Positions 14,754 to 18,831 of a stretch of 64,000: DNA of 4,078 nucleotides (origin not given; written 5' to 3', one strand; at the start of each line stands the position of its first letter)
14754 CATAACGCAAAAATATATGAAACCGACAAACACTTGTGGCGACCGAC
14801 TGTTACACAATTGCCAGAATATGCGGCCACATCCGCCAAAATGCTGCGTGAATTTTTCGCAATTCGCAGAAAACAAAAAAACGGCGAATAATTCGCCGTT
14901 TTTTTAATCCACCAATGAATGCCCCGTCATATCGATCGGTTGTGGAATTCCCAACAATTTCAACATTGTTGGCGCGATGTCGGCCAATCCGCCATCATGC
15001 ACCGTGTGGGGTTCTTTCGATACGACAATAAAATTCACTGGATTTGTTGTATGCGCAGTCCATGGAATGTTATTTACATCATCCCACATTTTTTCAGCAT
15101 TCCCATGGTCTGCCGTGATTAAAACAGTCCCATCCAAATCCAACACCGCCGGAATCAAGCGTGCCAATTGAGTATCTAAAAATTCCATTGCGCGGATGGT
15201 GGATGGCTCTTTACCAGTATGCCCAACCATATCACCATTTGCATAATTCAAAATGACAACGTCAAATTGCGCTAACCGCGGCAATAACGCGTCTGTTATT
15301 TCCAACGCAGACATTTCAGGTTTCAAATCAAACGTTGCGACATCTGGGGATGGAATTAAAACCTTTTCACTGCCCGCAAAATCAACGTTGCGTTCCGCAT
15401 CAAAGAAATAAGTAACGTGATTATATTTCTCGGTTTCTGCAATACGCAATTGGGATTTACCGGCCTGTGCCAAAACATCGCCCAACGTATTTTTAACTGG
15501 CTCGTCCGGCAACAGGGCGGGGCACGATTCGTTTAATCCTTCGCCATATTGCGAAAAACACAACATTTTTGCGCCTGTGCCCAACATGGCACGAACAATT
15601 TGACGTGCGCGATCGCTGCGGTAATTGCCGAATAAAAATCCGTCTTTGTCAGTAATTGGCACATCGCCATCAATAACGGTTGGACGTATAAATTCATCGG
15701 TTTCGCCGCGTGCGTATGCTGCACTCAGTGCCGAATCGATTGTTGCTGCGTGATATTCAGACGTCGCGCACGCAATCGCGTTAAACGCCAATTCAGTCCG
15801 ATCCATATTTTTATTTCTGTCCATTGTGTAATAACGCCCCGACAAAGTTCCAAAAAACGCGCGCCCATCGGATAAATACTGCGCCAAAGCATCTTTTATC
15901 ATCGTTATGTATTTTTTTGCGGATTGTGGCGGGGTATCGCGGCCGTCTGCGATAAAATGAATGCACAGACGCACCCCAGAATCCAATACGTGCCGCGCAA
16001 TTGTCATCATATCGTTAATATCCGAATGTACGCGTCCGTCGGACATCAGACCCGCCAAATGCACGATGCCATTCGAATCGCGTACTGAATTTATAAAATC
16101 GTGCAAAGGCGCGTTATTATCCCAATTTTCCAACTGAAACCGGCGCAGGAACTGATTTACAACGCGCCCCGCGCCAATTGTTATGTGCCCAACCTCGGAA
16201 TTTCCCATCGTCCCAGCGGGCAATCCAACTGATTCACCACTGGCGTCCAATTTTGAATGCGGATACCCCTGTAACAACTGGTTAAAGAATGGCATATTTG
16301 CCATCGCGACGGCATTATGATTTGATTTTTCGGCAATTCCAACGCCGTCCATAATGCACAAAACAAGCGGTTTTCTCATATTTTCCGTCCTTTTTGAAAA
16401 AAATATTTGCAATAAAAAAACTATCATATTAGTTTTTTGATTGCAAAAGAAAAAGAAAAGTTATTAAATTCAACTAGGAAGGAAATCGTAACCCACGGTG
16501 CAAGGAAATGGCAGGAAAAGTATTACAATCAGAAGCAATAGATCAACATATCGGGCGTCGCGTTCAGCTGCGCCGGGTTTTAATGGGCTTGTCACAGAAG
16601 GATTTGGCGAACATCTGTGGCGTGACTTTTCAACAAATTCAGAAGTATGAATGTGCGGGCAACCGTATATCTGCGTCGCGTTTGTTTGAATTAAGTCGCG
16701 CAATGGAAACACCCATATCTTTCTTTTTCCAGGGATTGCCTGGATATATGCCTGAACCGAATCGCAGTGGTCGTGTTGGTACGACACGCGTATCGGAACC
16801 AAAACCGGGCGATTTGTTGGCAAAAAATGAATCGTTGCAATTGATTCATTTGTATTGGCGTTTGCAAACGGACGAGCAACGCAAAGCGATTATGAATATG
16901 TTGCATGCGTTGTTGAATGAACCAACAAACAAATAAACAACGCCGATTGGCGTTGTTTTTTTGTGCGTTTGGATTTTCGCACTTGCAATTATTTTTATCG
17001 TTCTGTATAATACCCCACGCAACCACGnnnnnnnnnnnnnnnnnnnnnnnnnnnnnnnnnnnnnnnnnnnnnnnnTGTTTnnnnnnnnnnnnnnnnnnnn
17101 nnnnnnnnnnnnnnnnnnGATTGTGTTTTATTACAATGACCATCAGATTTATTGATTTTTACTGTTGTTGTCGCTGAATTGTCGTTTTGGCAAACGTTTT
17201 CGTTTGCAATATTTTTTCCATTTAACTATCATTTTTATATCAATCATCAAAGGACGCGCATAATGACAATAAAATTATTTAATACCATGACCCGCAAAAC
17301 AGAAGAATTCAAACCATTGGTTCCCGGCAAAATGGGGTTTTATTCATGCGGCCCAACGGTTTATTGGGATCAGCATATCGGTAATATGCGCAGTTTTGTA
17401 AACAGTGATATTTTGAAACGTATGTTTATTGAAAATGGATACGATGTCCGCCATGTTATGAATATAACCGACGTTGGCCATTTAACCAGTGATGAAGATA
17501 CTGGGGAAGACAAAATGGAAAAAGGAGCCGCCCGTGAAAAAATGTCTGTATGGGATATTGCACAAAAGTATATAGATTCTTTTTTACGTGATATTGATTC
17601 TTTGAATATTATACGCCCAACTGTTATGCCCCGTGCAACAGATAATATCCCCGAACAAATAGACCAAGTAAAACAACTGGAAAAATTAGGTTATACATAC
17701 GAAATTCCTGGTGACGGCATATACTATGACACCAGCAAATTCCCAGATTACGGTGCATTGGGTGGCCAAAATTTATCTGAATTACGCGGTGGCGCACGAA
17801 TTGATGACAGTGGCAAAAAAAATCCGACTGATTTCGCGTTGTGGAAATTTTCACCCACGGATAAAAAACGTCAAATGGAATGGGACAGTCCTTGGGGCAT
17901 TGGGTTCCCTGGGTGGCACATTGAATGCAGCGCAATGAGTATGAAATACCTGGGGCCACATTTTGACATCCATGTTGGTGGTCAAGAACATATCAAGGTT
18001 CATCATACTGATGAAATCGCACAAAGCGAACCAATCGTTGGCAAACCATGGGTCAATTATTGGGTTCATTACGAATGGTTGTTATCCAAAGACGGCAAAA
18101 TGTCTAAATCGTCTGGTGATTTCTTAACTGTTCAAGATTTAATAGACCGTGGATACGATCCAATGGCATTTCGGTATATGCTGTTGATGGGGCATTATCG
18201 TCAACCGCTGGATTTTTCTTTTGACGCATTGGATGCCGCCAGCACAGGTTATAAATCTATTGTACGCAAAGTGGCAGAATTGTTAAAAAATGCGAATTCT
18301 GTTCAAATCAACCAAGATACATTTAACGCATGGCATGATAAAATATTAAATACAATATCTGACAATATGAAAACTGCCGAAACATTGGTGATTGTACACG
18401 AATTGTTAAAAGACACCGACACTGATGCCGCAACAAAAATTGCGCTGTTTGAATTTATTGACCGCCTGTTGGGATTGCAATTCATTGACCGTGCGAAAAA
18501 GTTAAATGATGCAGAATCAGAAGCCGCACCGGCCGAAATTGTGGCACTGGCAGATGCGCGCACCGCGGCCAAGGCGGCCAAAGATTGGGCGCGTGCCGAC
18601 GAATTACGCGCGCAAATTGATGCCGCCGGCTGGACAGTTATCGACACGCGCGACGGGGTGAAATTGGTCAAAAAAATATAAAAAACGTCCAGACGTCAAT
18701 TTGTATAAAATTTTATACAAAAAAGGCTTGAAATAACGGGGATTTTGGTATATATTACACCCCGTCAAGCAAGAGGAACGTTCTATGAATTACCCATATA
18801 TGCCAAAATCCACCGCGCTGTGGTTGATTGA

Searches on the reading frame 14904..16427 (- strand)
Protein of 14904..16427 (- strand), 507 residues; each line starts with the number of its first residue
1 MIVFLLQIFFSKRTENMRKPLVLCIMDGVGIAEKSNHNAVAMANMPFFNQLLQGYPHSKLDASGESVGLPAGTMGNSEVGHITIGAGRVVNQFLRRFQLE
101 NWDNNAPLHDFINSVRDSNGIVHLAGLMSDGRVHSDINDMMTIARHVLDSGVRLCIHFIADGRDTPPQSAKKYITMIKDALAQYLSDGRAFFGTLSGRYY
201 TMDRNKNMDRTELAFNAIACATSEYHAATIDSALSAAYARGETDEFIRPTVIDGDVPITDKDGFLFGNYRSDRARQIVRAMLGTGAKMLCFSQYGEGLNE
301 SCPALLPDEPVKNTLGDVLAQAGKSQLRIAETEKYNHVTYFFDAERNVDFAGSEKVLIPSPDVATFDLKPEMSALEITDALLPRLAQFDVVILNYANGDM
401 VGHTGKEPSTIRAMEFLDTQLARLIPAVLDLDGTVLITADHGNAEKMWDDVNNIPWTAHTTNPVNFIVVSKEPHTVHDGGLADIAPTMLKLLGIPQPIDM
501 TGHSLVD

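Call 21: search_protein_families(library=pfam, proteins=[window:14904-16427:-], max_evalue=0.001)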
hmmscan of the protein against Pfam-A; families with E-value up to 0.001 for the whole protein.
window:14904-16427:- (507 aa): 2 families
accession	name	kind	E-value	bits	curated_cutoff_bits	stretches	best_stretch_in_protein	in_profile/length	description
PF01676.23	Metalloenzyme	-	6.7e-70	235.9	24.3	1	19-495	1-251/252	Metalloenzyme superfamily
PF06415.18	iPGM_N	-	3.2e-52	177.6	27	1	103-283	11-193/217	BPG-independent PGAM N-terminus (iPGM_N)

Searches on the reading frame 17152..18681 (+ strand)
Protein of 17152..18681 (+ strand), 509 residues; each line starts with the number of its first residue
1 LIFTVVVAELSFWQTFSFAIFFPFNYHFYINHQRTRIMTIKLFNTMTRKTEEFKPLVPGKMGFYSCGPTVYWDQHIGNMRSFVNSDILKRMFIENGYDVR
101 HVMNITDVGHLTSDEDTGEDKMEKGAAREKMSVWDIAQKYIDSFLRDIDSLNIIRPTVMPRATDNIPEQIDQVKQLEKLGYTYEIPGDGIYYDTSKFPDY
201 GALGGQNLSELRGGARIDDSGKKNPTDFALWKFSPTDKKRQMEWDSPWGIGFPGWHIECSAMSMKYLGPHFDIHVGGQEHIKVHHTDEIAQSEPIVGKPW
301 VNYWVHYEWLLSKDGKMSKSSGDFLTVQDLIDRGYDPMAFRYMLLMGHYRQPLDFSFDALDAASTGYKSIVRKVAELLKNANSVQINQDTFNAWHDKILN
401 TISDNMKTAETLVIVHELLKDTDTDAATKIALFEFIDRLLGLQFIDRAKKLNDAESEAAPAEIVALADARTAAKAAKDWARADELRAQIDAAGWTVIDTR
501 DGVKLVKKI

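Call 21: search_protein_families(library=pfam, proteins=[window:17152-18681:+], max_evalue=0.001)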
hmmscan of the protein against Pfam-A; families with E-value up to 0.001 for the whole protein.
window:17152-18681:+ (509 aa): 4 families
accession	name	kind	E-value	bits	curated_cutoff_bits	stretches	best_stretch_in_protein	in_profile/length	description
PF01406.26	tRNA-synt_1e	-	2.9e-94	316.3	27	1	53-363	2-299/301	tRNA synthetases class I (C) catalytic domain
PF01921.24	tRNA-synt_1f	-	2.9e-10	40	27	1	304-380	269-343/360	tRNA synthetases class I (K)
PF09334.17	tRNA-synt_1g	-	6.5e-10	38.8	20.1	1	306-378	317-387/391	tRNA synthetases class I (M)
PF23493.1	CysS_C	-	0.00054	20.5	23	0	459-501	4-46/51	Cysteinyl-tRNA ligase anticodon binding domain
